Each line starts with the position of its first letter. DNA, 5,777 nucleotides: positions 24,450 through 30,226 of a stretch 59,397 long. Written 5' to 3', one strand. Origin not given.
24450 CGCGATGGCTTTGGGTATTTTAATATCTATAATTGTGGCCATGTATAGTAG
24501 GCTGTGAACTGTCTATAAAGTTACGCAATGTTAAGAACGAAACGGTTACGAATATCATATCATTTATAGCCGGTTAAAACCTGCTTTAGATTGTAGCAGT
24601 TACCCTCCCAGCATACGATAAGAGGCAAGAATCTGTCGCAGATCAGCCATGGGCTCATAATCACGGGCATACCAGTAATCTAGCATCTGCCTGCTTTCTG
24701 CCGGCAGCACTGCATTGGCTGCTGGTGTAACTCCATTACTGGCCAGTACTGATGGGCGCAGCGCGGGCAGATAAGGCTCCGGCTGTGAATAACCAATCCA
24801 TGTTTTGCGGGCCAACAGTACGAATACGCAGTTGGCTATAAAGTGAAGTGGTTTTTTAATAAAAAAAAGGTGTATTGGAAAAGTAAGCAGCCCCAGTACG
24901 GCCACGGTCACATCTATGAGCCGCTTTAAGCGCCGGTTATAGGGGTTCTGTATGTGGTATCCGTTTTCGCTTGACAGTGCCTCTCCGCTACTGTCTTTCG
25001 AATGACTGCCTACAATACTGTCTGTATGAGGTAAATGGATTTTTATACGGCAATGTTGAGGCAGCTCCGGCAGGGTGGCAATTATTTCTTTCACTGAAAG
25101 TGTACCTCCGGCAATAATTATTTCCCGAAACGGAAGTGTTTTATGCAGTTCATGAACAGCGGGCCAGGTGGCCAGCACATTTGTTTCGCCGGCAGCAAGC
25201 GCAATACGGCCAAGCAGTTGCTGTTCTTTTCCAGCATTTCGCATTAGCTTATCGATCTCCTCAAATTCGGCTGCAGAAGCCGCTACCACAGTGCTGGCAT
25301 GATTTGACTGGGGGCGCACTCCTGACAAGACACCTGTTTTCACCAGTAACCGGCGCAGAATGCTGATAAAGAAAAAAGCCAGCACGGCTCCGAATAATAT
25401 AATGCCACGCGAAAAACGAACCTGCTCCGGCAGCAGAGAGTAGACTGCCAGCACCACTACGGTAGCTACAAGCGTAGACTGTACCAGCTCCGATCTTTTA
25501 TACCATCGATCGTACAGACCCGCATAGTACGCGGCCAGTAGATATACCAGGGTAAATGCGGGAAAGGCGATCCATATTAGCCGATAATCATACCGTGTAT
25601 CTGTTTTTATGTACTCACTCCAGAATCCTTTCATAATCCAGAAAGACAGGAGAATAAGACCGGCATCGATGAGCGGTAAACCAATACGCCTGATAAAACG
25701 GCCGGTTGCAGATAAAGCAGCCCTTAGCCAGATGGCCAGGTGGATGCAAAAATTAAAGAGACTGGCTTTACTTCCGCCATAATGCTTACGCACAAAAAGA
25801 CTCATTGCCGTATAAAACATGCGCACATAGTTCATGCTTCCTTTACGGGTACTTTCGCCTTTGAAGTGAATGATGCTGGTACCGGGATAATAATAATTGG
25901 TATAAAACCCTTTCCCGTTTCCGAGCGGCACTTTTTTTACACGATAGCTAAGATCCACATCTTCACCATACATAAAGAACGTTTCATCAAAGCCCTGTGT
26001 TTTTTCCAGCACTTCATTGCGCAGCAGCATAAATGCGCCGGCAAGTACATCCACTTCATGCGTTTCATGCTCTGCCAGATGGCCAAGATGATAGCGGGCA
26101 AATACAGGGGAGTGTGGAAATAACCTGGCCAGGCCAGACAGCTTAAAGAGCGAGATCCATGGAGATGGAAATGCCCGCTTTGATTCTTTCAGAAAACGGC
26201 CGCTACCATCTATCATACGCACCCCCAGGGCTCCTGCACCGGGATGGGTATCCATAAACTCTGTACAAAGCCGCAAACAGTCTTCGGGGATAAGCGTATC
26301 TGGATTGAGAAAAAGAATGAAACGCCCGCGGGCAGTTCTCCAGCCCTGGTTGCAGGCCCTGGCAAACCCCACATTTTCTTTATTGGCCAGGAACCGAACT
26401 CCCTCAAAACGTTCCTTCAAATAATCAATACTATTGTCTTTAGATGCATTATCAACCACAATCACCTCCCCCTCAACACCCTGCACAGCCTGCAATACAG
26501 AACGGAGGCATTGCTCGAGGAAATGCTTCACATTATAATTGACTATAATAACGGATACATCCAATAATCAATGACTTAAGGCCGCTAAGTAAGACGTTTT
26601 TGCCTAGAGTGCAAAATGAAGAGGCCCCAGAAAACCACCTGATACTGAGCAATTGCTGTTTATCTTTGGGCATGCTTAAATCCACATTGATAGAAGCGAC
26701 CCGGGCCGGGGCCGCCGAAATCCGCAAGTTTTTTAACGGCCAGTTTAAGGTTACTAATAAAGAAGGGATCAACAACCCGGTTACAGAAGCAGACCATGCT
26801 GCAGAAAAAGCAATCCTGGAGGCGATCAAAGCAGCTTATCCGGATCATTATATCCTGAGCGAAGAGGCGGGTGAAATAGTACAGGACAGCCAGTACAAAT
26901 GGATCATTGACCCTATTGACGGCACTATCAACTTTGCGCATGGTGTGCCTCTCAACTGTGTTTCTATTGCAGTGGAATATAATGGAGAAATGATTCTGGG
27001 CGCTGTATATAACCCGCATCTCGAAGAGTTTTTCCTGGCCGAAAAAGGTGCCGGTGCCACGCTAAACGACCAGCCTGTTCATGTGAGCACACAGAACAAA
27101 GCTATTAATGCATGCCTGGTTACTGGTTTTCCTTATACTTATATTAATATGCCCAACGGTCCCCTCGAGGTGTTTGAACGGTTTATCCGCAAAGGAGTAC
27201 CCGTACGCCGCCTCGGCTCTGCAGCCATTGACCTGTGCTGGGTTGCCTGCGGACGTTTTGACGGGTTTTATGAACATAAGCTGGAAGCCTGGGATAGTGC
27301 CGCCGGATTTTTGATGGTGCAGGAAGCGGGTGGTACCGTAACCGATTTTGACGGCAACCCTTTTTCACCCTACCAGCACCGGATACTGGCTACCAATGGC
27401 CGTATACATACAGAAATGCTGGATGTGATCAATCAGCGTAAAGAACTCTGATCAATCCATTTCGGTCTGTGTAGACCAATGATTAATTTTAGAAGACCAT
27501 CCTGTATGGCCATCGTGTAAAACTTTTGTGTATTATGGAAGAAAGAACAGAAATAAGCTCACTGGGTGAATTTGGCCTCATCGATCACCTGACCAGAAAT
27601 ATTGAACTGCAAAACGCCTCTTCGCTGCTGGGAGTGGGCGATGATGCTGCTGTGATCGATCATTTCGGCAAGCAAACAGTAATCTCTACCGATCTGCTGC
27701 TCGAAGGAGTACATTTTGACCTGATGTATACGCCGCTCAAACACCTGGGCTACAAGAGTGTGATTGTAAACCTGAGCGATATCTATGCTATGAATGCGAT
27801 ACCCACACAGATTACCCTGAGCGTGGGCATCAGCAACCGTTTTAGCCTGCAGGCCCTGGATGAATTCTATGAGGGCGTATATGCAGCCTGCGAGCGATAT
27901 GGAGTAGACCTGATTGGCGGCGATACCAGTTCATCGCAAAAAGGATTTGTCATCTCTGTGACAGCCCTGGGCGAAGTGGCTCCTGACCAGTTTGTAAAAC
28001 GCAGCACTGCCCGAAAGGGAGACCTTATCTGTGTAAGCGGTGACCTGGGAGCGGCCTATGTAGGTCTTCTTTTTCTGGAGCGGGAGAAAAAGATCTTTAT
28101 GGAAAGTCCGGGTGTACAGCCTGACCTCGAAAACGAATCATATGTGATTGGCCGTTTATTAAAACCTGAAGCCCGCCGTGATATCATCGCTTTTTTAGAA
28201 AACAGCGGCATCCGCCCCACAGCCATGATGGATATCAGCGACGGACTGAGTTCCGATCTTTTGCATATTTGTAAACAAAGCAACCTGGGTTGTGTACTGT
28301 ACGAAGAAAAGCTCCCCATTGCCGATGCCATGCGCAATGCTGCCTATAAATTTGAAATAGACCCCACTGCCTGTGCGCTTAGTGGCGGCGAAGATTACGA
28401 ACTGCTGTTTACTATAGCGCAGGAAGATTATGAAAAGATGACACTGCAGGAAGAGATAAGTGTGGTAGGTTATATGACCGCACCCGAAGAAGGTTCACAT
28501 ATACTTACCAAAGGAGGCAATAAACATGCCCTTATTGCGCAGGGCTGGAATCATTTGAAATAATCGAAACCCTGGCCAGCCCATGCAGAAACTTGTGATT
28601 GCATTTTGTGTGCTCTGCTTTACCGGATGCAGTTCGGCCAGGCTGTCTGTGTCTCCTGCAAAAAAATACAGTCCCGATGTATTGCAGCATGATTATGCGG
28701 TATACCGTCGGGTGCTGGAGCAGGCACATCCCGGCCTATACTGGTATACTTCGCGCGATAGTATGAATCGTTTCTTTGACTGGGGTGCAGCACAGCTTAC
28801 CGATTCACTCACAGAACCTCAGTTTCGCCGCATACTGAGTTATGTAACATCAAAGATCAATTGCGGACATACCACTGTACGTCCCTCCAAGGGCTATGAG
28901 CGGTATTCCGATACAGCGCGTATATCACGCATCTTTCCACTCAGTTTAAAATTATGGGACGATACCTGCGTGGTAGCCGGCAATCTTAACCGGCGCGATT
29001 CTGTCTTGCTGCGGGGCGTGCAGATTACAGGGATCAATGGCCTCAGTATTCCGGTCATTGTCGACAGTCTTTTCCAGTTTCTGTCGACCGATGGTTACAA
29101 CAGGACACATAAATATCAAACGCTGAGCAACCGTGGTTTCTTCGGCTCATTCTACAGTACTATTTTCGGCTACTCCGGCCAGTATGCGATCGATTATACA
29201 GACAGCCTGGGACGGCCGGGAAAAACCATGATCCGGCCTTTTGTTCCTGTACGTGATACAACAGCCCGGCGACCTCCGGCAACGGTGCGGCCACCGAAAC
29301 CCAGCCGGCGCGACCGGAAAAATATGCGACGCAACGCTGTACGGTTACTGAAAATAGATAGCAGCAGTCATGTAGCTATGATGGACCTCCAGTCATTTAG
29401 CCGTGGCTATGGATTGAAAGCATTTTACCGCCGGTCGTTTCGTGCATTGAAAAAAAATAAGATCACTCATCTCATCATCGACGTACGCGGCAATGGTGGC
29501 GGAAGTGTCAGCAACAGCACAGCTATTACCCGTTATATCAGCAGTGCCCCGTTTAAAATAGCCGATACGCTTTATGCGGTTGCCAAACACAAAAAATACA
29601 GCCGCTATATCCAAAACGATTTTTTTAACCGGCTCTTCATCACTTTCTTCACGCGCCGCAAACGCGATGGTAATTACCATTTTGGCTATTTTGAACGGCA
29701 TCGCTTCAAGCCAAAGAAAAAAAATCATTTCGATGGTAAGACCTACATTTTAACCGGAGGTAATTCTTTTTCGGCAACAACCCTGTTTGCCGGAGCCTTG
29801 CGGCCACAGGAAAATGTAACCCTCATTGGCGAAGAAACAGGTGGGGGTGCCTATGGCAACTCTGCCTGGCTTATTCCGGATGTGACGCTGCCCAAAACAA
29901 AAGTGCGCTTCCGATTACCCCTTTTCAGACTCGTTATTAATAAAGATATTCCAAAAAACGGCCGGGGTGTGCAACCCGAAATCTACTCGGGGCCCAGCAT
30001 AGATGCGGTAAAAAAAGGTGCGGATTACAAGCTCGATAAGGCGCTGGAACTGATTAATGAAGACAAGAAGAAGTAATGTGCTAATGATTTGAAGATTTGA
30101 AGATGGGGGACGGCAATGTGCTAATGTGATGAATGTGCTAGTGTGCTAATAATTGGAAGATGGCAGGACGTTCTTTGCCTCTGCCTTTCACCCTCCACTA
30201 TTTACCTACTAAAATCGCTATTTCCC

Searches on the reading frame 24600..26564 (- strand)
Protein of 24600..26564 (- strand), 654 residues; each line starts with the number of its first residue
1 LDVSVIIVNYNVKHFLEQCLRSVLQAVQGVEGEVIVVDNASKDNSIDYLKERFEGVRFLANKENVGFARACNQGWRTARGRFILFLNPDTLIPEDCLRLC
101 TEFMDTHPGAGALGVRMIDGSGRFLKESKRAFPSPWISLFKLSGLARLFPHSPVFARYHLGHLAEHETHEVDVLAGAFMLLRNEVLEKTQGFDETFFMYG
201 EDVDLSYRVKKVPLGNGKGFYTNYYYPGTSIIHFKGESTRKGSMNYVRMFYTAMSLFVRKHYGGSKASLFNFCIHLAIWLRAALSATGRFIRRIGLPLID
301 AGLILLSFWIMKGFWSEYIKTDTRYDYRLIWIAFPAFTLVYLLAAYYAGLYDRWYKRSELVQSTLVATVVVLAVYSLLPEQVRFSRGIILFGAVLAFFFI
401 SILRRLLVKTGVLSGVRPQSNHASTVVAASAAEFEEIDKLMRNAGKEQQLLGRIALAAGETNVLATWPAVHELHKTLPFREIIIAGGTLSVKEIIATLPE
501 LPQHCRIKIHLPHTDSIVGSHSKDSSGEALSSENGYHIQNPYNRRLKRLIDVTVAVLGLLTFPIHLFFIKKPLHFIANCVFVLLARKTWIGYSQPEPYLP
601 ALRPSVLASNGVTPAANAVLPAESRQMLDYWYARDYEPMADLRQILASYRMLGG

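Call 36: search_protein_families(library=pfam, proteins=[window:24600-26564:-], max_evalue=0.00001)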
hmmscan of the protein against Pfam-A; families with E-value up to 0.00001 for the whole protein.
window:24600-26564:- (654 aa): 3 families
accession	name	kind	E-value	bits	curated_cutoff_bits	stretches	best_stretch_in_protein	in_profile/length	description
PF00535.33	Glycos_transf_2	-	4.9e-27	95.4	23.3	1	4-146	1-143/168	Glycosyl transferase family 2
PF13641.12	Glyco_tranf_2_3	-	6.5e-17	62.7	27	1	3-236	3-214/230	Glycosyltransferase like family 2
PF13632.12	Glyco_trans_2_3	-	5.4e-10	39.9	27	1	82-343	1-196/198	Glycosyl transferase family group 2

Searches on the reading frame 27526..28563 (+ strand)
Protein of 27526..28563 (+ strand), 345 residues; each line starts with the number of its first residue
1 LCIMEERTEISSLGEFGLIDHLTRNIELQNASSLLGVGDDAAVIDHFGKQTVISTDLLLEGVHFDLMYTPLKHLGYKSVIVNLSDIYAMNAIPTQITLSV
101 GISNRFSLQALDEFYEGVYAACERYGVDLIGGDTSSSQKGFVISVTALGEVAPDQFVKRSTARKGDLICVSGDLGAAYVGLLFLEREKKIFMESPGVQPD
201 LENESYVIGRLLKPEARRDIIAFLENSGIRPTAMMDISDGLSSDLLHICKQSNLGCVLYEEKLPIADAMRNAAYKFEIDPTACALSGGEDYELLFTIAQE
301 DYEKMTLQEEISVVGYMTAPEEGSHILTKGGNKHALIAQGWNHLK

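Call 37: search_protein_families(library=pfam, proteins=[window:27526-28563:+], max_evalue=0.00001)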
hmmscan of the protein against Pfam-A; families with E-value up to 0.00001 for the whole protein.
window:27526-28563:+ (345 aa): 1 family
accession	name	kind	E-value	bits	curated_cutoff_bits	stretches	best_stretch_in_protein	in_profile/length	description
PF00586.29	AIRS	-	6.2e-29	101.1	24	1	38-151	1-112/112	AIR synthase related protein, N-terminal domain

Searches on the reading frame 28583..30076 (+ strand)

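Call 37: search_protein_families(library=pfam, proteins=[window:28583-30076:+], max_evalue=0.00001)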
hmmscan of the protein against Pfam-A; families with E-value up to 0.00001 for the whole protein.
window:28583-30076:+ (497 aa): 1 family
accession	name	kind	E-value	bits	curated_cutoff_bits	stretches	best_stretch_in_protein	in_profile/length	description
PF03572.23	Peptidase_S41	-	3e-21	76.1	24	1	264-467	2-163/165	Peptidase family S41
